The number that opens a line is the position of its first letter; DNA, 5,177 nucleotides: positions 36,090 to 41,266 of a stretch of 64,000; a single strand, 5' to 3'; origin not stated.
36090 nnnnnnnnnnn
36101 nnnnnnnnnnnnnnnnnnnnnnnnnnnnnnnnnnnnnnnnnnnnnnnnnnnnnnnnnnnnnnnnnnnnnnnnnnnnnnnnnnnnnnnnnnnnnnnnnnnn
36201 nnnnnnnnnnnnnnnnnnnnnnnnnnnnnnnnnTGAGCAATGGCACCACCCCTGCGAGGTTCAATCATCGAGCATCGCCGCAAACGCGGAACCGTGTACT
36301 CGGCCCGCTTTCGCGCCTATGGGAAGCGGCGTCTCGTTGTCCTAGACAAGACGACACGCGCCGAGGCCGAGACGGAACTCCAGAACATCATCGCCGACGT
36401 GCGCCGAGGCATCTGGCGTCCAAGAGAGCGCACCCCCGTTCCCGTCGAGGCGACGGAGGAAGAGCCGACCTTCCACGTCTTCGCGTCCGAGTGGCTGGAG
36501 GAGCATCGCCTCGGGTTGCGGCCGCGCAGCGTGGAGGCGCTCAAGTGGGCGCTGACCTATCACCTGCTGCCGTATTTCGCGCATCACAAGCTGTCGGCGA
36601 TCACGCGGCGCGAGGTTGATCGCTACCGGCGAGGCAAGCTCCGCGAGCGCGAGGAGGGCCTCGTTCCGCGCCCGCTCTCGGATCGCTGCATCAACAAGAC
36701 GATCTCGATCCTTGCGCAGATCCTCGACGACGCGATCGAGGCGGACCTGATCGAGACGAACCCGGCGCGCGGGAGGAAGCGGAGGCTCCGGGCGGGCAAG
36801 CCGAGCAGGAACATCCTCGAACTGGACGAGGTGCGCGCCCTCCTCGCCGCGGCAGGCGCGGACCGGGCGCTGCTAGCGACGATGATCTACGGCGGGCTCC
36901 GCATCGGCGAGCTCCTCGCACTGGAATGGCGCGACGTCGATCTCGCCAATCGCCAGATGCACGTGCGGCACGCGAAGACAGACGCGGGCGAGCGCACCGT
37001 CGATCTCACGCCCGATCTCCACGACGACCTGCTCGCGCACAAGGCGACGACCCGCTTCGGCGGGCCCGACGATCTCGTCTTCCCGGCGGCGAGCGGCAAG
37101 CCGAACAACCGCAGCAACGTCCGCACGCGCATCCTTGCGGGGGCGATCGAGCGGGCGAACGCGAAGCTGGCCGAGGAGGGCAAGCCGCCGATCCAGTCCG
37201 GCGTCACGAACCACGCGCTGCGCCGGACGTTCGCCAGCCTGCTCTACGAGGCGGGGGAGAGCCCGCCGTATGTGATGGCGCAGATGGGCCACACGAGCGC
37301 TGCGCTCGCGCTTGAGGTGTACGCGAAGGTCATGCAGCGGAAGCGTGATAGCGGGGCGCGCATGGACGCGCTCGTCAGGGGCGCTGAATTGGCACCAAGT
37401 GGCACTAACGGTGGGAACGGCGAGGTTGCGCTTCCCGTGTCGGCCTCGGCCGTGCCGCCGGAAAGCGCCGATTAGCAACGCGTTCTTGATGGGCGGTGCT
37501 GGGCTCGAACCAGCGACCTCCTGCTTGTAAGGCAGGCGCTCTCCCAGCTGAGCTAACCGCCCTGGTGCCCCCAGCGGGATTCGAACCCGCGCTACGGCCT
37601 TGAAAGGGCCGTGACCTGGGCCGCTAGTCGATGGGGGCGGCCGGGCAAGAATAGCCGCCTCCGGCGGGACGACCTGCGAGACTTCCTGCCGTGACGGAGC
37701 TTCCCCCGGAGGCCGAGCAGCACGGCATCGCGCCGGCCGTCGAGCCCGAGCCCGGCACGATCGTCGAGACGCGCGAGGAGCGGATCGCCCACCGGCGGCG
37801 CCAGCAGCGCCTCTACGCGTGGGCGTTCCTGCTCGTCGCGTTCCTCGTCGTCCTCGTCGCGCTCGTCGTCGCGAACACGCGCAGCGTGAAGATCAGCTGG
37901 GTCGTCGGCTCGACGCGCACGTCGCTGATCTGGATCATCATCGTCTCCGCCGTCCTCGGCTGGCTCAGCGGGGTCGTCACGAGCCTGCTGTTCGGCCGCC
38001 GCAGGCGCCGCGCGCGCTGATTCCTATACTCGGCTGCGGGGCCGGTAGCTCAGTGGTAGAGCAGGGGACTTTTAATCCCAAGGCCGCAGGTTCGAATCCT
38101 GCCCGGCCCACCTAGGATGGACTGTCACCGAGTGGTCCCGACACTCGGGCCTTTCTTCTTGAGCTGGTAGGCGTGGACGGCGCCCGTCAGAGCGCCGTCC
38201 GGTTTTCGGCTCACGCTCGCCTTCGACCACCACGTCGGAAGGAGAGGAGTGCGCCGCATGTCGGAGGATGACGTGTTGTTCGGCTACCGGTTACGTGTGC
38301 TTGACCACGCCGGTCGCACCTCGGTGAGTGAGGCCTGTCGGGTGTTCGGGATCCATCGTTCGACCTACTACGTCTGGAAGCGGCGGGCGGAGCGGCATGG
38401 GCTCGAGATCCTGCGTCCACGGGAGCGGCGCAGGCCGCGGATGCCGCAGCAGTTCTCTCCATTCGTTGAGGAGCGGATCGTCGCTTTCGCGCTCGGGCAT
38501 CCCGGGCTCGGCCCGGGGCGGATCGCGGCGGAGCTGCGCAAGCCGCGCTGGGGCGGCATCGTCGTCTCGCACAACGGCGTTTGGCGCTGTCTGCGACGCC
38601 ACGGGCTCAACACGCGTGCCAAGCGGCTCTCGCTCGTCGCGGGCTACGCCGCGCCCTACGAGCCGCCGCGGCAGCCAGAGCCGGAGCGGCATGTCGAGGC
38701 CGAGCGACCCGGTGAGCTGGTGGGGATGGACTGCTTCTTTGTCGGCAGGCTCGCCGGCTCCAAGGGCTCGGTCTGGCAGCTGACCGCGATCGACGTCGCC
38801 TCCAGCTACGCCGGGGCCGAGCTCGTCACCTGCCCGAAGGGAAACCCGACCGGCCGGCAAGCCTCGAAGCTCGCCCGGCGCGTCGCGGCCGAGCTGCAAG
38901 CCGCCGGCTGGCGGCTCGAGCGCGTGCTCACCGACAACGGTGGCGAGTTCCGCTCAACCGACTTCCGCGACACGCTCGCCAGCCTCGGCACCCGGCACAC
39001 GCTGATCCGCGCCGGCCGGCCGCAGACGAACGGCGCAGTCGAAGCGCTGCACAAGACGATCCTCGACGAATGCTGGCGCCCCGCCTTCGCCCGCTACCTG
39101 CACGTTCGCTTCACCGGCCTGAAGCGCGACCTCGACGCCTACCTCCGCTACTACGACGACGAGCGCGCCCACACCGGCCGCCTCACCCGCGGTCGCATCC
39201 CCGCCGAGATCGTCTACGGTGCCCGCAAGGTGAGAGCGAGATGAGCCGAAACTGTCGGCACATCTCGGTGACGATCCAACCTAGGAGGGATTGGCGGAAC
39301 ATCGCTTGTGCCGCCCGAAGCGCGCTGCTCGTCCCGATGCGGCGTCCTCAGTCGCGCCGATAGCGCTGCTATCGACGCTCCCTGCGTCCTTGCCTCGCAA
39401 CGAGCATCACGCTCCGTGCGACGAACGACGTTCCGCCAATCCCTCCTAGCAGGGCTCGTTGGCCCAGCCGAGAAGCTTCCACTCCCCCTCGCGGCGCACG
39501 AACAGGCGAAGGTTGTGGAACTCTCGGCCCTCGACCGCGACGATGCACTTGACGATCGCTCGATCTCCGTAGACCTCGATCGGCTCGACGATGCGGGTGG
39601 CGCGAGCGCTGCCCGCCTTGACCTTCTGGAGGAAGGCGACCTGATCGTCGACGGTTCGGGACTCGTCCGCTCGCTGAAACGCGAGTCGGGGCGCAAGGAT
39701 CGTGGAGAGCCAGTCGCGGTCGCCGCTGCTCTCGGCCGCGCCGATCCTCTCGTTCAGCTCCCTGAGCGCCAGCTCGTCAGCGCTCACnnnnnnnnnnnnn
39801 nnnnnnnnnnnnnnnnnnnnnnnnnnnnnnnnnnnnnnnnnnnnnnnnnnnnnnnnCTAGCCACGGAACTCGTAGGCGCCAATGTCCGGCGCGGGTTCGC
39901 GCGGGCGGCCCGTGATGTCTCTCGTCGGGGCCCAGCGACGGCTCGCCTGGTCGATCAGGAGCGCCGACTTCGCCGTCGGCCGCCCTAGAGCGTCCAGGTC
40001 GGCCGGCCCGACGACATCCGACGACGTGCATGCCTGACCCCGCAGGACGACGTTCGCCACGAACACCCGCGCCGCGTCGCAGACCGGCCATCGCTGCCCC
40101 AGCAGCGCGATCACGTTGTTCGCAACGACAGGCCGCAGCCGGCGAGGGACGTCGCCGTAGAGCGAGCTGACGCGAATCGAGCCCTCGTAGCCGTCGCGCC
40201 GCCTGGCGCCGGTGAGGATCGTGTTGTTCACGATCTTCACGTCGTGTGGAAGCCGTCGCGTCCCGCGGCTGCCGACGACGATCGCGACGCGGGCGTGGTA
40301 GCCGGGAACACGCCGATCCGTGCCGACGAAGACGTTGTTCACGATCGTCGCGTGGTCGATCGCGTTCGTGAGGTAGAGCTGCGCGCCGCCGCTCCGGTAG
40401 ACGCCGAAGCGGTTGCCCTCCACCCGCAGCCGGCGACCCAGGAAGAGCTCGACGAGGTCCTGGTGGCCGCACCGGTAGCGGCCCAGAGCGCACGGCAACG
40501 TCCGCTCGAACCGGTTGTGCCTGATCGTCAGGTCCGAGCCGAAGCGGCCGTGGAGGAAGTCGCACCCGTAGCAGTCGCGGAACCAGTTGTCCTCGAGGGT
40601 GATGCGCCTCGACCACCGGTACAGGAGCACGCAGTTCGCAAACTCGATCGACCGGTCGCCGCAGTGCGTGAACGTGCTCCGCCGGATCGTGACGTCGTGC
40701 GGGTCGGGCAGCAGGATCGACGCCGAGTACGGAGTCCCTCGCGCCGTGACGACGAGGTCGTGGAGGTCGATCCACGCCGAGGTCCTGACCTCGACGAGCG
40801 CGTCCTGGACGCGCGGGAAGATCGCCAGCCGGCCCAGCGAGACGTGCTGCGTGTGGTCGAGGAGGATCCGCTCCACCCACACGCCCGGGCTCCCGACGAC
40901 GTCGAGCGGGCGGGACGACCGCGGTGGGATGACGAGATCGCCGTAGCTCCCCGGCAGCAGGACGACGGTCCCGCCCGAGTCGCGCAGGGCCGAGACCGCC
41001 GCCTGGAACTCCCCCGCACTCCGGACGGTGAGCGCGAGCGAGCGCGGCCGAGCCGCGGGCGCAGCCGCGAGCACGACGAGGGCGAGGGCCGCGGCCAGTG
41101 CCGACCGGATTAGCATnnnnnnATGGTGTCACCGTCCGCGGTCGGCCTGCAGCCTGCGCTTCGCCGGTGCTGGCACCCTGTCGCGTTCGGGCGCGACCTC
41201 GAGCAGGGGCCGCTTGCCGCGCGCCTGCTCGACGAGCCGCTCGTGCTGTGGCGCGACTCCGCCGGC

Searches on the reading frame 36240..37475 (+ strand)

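Call 60: search_protein_families(library=pfam, proteins=[window:36240-37475:+])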
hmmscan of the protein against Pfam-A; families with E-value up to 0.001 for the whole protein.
window:36240-37475:+ (411 aa): 3 families
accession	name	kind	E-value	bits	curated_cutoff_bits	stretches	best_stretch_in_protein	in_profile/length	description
PF00589.27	Phage_integrase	-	9.6e-21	74.7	27.1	1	193-364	3-168/172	Phage integrase family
PF14659.12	Phage_int_SAM_3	-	5.3e-09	36.6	22.6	1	77-130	1-54/58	Phage integrase, N-terminal SAM-like domain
PF22022.2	Phage_int_M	-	0.00026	21.6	27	0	78-176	1-90/96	Phage integrase central domain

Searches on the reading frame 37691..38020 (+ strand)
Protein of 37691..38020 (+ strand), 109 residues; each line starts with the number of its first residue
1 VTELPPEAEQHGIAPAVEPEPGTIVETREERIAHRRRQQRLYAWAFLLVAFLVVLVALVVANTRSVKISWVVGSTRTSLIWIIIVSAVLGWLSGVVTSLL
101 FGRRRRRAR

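Call 60: search_protein_families(library=pfam, proteins=[window:37691-38020:+])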
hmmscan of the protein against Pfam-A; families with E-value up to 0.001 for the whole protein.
window:37691-38020:+ (109 aa): 1 family
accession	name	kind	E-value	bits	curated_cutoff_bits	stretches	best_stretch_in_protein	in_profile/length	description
PF06305.16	LapA_dom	-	4.7e-05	23.6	28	1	62-108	2-48/64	Lipopolysaccharide assembly protein A domain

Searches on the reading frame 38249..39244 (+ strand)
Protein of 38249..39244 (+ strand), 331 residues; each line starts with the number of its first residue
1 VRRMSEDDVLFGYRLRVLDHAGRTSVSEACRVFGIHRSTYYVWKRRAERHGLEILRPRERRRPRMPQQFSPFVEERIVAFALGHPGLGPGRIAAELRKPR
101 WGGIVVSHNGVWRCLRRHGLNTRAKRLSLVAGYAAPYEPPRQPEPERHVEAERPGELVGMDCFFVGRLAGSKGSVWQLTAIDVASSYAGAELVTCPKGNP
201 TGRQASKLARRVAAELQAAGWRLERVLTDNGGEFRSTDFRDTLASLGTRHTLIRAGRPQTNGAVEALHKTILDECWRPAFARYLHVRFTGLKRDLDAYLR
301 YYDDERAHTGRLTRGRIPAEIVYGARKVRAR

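Call 31: search_protein_families(library=pfam, proteins=[window:38249-39244:+])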
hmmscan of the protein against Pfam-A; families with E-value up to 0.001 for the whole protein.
window:38249-39244:+ (331 aa): 8 families
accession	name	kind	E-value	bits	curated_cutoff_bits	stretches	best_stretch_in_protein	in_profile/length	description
PF13518.12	HTH_28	-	3e-11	43.6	25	1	14-64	2-52/52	Helix-turn-helix domain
PF13565.12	HTH_32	-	3.3e-11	44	33.7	1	39-115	1-73/73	Homeodomain-like domain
PF00665.32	rve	-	1.7e-10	41.5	32.6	1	152-258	2-102/102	Integrase core domain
PF13551.12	HTH_29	-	2e-07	31.4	28.1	1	17-64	5-54/64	Winged helix-turn helix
PF13384.12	HTH_23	-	2.6e-07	30.7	24.6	1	14-55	7-49/50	Homeodomain-like domain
PF13683.12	rve_3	-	9e-07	29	26.5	1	247-310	2-61/67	Integrase core domain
PF01527.26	HTH_Tnp_1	-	0.00022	21.8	24.1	1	22-53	22-52/75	Transposase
PF13276.12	HTH_21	-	0.00035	21.2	28.1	0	85-126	19-58/60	HTH-like domain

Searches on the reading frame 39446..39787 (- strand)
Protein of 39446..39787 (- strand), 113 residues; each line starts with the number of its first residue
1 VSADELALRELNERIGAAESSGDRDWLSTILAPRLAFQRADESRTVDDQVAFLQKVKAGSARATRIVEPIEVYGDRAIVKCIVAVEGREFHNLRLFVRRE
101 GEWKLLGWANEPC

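Call 31: search_protein_families(library=pfam, proteins=[window:39446-39787:-])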
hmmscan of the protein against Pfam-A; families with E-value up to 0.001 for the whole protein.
window:39446-39787:- (113 aa): 2 families
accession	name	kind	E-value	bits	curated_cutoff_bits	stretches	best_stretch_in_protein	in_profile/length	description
PF14534.12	DUF4440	-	1.7e-06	28.8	25.2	1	8-105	1-107/107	Domain of unknown function (DUF4440)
PF12893.14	Lumazine_bd_2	-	0.00028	22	22.1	1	20-105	18-110/116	Putative lumazine-binding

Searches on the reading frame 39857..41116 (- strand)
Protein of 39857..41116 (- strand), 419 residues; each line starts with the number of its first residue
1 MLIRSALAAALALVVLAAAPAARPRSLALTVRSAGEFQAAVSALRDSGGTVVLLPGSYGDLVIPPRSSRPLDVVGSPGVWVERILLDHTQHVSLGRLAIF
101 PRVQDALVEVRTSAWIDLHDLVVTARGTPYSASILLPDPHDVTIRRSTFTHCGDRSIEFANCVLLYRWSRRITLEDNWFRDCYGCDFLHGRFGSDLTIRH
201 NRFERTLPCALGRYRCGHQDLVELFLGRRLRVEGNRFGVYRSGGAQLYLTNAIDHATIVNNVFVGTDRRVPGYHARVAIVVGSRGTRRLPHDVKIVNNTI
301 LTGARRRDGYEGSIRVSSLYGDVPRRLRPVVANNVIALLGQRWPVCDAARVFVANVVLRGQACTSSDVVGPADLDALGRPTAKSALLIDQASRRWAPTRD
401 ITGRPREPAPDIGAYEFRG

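Call 60: search_protein_families(library=pfam, proteins=[window:39857-41116:-])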
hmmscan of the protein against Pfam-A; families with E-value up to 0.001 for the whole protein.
window:39857-41116:- (419 aa): 1 family
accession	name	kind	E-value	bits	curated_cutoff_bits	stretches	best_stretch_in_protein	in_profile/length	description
PF13229.12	Beta_helix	-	1.2e-06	28.7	25.9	1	140-263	55-158/158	Right handed beta helix region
